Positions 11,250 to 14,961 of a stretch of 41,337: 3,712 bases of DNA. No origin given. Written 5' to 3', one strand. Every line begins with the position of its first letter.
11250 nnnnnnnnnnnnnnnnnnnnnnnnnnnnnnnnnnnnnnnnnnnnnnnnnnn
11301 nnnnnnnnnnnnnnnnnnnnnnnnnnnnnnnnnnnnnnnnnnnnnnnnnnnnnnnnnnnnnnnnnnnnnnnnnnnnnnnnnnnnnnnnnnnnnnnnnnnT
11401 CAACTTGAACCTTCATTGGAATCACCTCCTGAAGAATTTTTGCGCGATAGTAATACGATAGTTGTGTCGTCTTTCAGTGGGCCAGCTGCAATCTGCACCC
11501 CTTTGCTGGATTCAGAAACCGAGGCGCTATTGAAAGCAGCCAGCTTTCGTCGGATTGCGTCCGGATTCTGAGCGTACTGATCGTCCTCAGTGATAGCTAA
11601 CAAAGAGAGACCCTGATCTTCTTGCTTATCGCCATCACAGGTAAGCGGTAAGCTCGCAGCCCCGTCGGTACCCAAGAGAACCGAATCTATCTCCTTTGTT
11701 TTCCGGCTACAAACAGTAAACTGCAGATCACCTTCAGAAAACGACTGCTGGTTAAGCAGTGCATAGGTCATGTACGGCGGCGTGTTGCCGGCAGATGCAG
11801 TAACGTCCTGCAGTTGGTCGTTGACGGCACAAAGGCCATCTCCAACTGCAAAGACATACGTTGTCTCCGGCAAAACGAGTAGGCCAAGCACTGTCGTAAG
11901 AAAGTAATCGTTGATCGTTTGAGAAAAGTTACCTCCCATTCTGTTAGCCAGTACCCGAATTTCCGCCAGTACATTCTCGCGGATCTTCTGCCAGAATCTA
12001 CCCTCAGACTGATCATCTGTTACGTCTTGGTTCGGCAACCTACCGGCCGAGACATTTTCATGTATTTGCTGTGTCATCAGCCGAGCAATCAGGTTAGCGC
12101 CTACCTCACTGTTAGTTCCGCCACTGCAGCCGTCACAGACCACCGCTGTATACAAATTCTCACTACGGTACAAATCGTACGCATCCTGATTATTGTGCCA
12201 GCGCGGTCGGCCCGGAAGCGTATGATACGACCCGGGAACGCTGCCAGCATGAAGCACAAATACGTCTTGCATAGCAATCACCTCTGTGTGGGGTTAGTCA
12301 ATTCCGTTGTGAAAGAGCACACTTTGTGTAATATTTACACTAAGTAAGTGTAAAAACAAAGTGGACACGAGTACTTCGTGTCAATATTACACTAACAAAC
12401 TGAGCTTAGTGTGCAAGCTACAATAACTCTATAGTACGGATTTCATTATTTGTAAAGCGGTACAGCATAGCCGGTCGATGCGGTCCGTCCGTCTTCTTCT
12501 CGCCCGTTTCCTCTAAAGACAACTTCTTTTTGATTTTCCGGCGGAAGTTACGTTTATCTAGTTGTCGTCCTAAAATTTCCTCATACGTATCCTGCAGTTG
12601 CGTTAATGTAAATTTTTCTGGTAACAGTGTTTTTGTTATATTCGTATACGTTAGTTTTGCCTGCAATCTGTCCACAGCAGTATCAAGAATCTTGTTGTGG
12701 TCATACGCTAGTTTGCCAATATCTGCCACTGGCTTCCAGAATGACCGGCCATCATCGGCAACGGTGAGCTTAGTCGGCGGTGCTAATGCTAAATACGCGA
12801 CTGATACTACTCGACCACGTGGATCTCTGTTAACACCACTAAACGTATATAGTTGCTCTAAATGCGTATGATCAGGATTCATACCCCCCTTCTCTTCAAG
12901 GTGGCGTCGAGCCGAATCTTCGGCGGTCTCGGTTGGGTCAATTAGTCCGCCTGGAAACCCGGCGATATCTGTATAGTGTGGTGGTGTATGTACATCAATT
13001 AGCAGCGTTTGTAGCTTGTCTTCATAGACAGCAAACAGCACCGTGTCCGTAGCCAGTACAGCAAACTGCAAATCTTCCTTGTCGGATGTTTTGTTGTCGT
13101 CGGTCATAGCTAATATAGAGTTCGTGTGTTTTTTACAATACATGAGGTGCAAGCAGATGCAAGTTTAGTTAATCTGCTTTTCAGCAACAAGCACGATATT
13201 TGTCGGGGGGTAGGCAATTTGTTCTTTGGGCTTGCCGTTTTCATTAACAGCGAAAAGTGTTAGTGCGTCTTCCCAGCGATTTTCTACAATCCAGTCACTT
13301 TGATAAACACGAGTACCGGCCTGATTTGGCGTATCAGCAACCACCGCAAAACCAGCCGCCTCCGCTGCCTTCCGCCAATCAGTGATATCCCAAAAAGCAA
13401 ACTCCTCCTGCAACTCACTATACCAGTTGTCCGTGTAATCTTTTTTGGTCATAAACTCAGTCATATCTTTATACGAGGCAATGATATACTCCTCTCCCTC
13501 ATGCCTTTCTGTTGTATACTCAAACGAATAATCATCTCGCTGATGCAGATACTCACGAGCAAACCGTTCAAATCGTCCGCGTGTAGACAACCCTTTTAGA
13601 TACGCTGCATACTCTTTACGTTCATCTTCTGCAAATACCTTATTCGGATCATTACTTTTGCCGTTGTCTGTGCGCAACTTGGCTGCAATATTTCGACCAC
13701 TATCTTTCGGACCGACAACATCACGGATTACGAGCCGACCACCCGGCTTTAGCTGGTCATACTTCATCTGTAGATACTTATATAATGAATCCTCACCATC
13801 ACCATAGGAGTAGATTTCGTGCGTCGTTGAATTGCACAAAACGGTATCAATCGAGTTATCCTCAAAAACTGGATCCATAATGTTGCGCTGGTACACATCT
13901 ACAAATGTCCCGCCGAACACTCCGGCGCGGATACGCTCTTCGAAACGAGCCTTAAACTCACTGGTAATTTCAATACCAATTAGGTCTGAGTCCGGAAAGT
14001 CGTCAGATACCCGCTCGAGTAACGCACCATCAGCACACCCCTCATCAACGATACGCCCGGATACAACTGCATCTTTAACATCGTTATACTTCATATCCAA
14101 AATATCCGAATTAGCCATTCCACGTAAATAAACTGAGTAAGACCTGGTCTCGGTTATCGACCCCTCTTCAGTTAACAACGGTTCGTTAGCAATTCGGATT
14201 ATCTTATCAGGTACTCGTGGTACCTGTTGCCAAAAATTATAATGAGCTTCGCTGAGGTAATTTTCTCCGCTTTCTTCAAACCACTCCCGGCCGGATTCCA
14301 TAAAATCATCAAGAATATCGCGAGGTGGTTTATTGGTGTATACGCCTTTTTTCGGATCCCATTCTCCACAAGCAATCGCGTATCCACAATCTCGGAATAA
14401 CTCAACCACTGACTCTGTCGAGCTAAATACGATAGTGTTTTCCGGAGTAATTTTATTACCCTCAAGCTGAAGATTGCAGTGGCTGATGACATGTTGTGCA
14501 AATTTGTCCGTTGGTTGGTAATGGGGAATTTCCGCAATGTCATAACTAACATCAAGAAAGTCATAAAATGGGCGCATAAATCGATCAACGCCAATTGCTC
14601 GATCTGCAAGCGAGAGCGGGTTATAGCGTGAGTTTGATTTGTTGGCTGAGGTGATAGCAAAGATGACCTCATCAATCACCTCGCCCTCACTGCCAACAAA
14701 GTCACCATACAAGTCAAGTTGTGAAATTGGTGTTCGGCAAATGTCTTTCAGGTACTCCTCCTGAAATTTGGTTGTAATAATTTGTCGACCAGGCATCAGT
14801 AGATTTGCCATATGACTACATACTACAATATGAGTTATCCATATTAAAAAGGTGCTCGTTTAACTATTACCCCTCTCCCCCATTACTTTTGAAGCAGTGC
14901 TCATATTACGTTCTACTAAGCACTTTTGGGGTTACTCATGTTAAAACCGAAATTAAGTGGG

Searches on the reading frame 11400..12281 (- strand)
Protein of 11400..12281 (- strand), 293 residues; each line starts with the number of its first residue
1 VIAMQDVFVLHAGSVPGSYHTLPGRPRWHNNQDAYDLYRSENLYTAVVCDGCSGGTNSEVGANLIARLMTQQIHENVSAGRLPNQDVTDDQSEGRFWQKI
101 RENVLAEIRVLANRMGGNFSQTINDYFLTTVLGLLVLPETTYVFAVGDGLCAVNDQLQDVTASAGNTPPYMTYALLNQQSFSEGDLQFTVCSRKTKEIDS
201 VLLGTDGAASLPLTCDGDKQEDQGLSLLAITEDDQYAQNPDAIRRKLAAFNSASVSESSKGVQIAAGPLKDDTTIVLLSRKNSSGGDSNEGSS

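Call 5: search_protein_families(library=pfam, proteins=[window:11400-12281:-], max_evalue=0.01)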
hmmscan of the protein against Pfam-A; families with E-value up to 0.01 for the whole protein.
window:11400-12281:- (293 aa): 1 family
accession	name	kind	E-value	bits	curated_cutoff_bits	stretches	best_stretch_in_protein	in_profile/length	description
PF13672.11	PP2C_2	-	2.1e-16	60.6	24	1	30-209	11-175/209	Protein phosphatase 2C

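Call 41: search_protein_families(library=padloc, proteins=[window:11400-12281:-], max_evalue=0.01)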
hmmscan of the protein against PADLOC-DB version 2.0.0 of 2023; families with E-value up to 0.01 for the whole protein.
window:11400-12281:- (293 aa): 2 families
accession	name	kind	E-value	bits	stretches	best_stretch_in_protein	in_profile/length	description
PDLC02222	PP2C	-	0.0038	14.6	0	29-72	17-58/242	-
PDLC04518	PDC-M21C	-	0.0061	13.8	0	28-124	15-92/243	-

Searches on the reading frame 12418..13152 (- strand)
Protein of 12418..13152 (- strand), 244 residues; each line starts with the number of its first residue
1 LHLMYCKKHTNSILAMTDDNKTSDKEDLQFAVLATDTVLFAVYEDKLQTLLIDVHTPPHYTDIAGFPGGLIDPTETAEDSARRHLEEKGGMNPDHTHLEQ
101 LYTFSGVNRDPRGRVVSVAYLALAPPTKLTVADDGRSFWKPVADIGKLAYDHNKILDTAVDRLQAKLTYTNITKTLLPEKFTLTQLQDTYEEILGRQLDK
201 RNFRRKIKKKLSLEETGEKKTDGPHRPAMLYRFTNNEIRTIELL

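Call 5: search_protein_families(library=pfam, proteins=[window:12418-13152:-], max_evalue=0.01)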
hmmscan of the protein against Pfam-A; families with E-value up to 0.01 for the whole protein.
window:12418-13152:- (244 aa): 4 families
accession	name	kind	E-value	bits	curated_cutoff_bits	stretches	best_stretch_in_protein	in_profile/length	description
PF21906.2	NrtR_WHD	-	1.3e-27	96.1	27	1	176-233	4-61/61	NrtR DNA-binding winged helix domain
PF19368.5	AraR_C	-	9.4e-12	45.5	23.8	1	169-236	1-69/82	AraR C-terminal winged HTH domain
PF00293.34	NUDIX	-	2.2e-10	41.1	21.1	1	37-155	5-130/134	NUDIX domain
PF22327.2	Nudt16-like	-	0.0077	16.6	27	0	64-108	35-81/161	U8 snoRNA-decapping enzyme-like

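Call 11: find_related_loci(query=window:12418-13152:-, collection=genome_contigs, flank=6000)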
Query window:12418-13152:- (244 aa) in genome_contigs; peptide patterns used: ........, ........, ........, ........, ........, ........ (x = any residue, [..] = any of these).
95 stretches matched a pattern; 6 encode a relative of the query (tblastn E <= 1e-3); 6 distinct loci.
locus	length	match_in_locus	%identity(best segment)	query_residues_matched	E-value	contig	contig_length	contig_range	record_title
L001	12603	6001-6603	40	33-233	3e-39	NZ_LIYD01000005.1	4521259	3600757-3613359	Flavobacterium akiainvivens strain IK-1 scaffold00001, whole genome shotgun sequence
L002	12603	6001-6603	39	33-233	1e-37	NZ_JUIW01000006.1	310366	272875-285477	Flavobacterium beibuense strain RSKm HC5 RSKm_HC5_contig06, whole genome shotgun sequence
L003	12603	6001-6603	40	33-233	1e-35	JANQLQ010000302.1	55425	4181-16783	MAG: Fulvivirga sp. isolate PL25a_bin.63 k99_4438434, whole genome shotgun sequence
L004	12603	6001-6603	40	33-233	3e-35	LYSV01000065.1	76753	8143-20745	MAG: Flammeovirgaceae bacterium BBD 1991-12 Richardson_scaffold_196, whole genome shotgun sequence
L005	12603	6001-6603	38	33-233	7e-35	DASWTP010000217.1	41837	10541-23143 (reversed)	MAG TPA_asm: Chryseosolibacter sp. isolate SMAG_U3578 k141_74401, whole genome shotgun sequence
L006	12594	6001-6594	30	39-235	2e-23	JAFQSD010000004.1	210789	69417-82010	MAG: Bacilli bacterium isolate RGIG2101 Goat_Colon-3__c704016, whole genome shotgun sequence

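Call 41: search_protein_families(library=padloc, proteins=[window:12418-13152:-], max_evalue=0.01)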
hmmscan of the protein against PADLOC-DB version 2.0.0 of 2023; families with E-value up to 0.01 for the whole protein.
window:12418-13152:- (244 aa): 1 family
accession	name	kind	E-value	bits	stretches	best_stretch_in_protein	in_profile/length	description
PDLC04899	PDC-S07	-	0.002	15.7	1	38-91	9-62/135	-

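Call 44: search_solved_structures(query=window:12418-13152:-, max_evalue=0.001, show_alignments=1)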
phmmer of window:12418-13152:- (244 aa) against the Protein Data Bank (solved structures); distinct sequences matched with E-value up to 0.001: 7.
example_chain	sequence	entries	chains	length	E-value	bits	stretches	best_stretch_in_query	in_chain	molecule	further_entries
5bs6_A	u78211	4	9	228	9.3e-29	103.7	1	33-237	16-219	transcriptional regulator AraR | transcriptional factor AraR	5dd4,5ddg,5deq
3gz5_A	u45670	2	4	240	8.7e-28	100.5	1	28-232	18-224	MutT/nudix family protein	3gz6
2fml_A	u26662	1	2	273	1.8e-20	76.5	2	33-137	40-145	MutT/nudix family protein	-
7q91_A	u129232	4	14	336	1.6e-19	73.4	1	141-235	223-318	NADQ transcription factor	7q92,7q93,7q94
3gz8_A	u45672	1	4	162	5.4e-15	58.6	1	27-169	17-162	MutT/nudix family protein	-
3i9x_A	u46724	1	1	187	5.1e-08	35.8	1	66-161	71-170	mutT/nudix family protein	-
2yyh_A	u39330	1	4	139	5.3e-07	32.5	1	31-156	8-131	8-OXO-dGTPase domain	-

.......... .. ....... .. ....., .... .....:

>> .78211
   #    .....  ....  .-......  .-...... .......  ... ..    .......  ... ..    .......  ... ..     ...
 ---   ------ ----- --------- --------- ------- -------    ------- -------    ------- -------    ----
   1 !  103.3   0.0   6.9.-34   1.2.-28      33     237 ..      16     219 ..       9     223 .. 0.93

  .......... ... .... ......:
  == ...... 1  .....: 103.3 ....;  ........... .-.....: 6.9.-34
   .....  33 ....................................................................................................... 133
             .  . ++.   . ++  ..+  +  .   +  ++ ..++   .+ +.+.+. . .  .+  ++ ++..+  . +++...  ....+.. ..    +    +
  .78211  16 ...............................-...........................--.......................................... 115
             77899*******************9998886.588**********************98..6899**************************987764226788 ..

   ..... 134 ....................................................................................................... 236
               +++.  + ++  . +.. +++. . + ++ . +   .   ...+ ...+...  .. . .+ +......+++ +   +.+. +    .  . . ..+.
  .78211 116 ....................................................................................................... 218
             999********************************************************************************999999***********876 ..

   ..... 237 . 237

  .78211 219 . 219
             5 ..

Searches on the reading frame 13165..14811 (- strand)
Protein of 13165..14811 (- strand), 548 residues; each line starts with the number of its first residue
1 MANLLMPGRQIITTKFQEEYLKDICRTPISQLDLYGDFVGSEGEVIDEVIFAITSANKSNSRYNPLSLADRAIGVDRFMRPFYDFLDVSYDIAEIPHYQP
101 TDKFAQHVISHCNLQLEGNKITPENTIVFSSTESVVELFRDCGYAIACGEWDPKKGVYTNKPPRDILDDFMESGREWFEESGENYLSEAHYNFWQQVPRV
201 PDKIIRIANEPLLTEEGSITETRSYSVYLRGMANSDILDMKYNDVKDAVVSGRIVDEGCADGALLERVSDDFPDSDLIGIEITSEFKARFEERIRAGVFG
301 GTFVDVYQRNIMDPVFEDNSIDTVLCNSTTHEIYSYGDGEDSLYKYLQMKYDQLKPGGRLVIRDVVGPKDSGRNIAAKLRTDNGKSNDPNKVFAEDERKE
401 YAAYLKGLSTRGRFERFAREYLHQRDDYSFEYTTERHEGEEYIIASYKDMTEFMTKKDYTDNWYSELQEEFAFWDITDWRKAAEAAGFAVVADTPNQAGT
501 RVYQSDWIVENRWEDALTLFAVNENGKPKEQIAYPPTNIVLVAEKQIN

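Call 5: search_protein_families(library=pfam, proteins=[window:13165-14811:-], max_evalue=0.01)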
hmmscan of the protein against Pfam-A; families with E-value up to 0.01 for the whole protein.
window:13165-14811:- (548 aa): 6 families
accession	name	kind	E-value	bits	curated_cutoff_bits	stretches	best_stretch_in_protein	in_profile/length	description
PF08241.18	Methyltransf_11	-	7e-09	36.6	21.2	1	256-362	2-95/95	Methyltransferase domain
PF13847.12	Methyltransf_31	-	2.1e-07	31.2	27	1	253-380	6-123/145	Methyltransferase domain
PF13649.12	Methyltransf_25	-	5.7e-07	30.6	27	1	254-358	1-97/97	Methyltransferase domain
PF08242.18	Methyltransf_12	-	9e-07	30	30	1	257-360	3-98/98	Methyltransferase domain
PF13489.12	Methyltransf_23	-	5.1e-06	26.8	27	1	251-365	23-119/164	Methyltransferase domain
PF02390.23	Methyltransf_4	-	0.0011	18.9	24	1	254-324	5-76/173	Putative methyltransferase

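Call 41: search_protein_families(library=padloc, proteins=[window:13165-14811:-], max_evalue=0.01)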
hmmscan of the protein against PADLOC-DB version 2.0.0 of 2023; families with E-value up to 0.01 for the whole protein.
window:13165-14811:- (548 aa): 1 family
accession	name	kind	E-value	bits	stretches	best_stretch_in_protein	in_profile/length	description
PDLC04134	mad2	-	4.8e-10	36.8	1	253-372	294-404/492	mads_2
